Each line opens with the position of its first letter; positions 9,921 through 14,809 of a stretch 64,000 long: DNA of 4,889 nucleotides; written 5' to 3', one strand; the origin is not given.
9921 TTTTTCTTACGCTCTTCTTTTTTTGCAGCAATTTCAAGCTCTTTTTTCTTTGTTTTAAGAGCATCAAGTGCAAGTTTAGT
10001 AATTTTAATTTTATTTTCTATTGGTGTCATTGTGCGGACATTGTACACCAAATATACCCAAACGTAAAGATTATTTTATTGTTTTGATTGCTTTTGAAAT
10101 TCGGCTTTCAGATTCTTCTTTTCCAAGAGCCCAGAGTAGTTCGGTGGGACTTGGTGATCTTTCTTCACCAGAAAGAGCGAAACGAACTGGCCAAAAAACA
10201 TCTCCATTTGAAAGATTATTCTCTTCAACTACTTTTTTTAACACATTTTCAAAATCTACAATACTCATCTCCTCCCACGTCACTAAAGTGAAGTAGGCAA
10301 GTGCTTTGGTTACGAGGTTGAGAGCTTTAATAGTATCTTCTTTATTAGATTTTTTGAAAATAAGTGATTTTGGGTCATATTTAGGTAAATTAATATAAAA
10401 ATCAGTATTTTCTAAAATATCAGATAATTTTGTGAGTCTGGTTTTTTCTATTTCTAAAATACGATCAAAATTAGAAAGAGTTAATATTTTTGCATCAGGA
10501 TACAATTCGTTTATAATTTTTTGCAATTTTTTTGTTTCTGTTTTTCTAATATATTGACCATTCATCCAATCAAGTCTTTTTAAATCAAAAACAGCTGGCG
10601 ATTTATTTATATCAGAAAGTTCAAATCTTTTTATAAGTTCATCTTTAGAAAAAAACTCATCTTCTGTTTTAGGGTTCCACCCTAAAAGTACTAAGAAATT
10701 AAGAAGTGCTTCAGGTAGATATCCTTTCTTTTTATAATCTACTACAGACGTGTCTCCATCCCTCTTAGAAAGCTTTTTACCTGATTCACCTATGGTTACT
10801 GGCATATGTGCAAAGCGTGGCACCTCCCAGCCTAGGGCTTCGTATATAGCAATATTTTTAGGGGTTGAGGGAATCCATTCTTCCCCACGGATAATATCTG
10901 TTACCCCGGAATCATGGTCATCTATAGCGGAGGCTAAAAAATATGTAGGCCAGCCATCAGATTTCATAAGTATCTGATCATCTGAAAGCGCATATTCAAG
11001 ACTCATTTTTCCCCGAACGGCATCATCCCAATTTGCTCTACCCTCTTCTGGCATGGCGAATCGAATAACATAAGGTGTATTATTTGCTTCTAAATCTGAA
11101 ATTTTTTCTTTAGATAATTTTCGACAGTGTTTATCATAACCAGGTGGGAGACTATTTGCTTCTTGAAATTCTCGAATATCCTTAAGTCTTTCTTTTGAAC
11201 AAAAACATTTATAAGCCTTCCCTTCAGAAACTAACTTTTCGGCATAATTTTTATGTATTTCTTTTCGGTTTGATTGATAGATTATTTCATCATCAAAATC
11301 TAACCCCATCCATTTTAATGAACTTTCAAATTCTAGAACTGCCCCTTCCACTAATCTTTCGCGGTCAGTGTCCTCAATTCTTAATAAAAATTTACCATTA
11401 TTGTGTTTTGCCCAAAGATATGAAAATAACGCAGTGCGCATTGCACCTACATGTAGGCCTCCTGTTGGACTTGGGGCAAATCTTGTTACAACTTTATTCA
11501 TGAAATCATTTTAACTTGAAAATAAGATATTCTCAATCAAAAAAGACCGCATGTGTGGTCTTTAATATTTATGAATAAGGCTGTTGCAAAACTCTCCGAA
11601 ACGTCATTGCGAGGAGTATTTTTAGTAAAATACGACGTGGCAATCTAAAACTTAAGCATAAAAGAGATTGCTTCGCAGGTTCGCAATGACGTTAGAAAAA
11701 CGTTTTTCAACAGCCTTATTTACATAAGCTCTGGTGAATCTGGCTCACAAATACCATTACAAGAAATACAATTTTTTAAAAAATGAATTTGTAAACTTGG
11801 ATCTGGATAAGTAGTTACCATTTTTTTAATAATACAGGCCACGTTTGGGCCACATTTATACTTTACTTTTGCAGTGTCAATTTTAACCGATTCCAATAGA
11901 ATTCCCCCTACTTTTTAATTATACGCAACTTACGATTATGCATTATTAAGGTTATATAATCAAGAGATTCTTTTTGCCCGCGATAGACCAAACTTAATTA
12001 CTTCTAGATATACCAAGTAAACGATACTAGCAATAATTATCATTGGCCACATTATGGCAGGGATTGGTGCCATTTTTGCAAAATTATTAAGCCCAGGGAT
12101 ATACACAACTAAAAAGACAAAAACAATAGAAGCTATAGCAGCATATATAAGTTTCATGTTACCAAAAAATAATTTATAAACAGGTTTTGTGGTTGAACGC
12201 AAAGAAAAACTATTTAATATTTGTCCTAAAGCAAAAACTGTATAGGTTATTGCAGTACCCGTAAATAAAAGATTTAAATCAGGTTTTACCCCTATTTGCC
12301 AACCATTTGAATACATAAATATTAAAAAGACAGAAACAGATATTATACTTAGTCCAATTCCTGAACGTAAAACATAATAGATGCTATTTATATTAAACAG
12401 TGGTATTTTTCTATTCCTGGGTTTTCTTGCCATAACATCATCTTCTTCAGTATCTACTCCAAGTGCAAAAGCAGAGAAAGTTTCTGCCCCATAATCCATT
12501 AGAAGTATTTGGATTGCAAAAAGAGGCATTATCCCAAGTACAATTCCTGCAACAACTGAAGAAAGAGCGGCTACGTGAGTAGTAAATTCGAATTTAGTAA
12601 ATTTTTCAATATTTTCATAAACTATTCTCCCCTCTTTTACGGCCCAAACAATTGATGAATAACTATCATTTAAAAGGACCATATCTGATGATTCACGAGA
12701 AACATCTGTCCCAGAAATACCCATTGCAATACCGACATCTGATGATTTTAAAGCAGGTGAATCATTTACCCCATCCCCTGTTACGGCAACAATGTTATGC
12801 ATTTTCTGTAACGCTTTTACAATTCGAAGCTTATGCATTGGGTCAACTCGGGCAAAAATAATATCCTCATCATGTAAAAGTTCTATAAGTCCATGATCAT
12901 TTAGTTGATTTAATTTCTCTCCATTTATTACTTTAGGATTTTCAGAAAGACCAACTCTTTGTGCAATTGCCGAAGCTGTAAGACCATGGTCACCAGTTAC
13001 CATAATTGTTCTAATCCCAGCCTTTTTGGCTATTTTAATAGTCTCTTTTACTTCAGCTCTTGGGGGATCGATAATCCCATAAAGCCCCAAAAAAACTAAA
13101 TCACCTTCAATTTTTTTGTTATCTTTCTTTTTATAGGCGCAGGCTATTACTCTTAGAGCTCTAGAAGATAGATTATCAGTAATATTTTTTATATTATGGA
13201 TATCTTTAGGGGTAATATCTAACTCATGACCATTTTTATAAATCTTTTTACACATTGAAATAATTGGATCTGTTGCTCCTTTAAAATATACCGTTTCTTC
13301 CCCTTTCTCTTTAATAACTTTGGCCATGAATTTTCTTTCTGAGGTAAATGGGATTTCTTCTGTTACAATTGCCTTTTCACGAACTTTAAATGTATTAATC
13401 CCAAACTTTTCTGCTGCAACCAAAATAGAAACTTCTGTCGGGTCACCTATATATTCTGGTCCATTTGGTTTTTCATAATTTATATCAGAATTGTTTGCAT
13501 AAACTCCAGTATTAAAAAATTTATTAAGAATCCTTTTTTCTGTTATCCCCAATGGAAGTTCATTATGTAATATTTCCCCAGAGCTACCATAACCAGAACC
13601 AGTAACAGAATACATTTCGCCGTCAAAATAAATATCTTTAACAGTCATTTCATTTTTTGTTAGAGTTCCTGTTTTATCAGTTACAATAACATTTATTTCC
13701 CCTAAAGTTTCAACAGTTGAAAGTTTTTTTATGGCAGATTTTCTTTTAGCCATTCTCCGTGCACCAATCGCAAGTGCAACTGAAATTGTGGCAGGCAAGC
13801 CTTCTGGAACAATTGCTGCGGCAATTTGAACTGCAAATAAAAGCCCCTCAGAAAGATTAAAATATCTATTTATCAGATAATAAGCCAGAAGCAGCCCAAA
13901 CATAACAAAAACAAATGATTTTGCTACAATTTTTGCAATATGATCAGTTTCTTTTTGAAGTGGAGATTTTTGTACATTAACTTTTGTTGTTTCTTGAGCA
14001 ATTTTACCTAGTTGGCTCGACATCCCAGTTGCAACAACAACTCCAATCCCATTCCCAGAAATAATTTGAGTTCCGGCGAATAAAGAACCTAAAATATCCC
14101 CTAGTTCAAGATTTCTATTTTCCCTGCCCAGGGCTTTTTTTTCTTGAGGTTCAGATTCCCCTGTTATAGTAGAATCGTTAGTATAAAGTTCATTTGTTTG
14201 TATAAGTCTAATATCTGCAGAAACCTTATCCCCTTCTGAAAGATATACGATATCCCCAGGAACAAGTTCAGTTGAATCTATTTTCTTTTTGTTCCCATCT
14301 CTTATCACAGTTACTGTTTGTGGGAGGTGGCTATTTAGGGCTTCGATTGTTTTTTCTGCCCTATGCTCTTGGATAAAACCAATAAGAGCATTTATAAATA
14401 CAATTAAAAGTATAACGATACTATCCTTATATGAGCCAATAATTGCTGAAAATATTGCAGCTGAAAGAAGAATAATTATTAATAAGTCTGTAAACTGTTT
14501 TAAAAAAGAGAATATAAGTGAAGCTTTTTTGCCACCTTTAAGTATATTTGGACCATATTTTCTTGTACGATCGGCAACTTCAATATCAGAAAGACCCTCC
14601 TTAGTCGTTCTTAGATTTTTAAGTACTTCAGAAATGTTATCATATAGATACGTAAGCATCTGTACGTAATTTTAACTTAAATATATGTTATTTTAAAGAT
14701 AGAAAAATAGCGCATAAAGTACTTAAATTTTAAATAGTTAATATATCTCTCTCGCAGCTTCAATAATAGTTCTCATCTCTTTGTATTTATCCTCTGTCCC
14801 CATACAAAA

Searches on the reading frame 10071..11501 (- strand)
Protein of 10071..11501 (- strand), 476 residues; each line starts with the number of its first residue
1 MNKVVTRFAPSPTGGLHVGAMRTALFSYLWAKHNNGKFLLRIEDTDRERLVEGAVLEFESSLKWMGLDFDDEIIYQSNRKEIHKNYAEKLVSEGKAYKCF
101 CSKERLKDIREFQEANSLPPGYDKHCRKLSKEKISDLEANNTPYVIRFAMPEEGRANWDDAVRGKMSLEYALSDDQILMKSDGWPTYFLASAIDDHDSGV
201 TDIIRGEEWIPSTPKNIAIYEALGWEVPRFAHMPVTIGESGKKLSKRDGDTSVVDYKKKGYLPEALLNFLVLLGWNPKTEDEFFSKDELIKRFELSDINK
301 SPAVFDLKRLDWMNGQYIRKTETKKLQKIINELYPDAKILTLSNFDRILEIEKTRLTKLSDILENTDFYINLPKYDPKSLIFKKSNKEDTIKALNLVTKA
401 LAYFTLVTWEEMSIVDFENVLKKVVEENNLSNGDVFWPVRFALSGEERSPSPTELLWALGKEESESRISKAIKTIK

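Call 33: search_protein_families(library=pfam, proteins=[window:10071-11501:-], max_evalue=0.00001)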
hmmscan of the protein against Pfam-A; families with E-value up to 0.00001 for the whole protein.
window:10071-11501:- (476 aa): 2 families
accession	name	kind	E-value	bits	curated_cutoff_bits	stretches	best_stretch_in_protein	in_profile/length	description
PF00749.27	tRNA-synt_1c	-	7.8e-104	347.4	23.4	1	3-312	1-314/314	tRNA synthetases class I (E and Q), catalytic domain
PF19269.4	Anticodon_2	-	2e-26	93.5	23.6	1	342-472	13-141/141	Anticodon binding domain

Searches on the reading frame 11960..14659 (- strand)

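Call 33: search_protein_families(library=pfam, proteins=[window:11960-14659:-], max_evalue=0.00001)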
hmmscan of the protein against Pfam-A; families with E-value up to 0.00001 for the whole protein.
window:11960-14659:- (899 aa): 5 families
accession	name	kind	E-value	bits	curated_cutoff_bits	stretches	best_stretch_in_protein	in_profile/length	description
PF00122.25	E1-E2_ATPase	-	1.6e-46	158.5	28.1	1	112-306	3-181/181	E1-E2 ATPase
PF00689.26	Cation_ATPase_C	-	3.2e-35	121.9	27.3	1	711-890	2-174/175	Cation transporting ATPase, C-terminus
PF13246.12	Cation_ATPase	-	3.3e-18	65.9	21.7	1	388-473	3-91/91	Cation transport ATPase (P-type)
PF00690.31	Cation_ATPase_N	-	4.1e-18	65.2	20.4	1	9-71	6-69/69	Cation transporter/ATPase, N-terminus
PF00702.32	Hydrolase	-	4.3e-16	60.3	26.4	1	322-640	1-190/191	haloacid dehalogenase-like hydrolase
